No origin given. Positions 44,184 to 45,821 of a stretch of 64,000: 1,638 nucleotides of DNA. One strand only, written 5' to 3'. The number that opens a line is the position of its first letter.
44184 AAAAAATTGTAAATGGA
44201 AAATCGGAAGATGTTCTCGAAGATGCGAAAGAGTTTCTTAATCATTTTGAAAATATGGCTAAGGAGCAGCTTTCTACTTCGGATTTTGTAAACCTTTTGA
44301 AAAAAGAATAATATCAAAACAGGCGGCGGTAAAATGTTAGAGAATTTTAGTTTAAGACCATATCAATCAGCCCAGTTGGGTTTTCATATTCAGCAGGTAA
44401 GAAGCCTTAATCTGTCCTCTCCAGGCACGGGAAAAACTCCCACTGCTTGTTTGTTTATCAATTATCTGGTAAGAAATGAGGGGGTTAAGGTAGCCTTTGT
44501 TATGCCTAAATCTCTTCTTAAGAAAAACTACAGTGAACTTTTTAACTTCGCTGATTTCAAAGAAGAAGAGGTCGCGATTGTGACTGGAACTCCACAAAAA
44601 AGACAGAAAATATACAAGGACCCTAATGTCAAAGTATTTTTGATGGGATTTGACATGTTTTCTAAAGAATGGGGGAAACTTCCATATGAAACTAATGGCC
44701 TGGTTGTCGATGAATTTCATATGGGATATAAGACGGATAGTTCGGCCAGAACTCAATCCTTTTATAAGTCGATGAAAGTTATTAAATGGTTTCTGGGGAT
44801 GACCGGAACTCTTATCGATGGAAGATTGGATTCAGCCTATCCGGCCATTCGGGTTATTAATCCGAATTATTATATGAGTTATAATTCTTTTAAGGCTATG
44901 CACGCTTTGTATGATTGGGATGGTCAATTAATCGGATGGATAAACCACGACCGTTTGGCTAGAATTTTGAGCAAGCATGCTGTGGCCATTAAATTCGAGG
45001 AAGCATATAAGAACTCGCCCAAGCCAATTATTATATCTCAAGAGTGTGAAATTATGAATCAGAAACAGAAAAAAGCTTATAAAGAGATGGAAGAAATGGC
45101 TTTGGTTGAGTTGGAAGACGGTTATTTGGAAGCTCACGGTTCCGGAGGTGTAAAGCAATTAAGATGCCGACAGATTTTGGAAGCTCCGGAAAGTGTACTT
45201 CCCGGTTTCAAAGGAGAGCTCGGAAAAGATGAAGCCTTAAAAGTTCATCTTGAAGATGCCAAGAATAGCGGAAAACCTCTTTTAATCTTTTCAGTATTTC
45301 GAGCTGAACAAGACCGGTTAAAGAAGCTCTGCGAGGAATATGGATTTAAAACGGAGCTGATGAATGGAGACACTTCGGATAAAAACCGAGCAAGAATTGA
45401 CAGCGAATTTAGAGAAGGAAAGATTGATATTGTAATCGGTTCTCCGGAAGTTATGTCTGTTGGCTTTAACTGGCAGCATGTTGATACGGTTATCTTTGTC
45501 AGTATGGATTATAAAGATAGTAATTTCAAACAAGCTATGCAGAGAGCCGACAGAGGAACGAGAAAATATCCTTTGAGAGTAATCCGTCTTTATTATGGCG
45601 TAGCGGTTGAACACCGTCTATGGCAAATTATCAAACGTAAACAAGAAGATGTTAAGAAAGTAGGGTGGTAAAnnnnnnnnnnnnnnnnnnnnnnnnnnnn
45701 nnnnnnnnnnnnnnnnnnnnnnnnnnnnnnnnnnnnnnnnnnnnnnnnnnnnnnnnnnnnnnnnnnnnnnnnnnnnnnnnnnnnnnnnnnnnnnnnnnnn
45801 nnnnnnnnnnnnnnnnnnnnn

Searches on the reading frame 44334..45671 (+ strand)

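Call 89: search_protein_families(library=pfam, proteins=[window:44334-45671:+], max_evalue=0.001)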
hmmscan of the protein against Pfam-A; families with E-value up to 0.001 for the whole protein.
window:44334-45671:+ (445 aa): 4 families
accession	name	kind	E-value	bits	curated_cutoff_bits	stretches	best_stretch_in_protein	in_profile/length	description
PF00271.37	Helicase_C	-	9.2e-16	58.5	23.5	1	298-407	2-108/110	Helicase conserved C-terminal domain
PF00270.35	DEAD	-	1.3e-09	38.5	26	1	29-161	22-161/167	DEAD/DEAH box helicase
PF04851.21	ResIII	-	2e-08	34.7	22.5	1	23-160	25-162/164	Type III restriction enzyme, res subunit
PF00176.29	SNF2-rel_dom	-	4.2e-06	26.5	24.9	1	30-269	26-270/290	SNF2-related domain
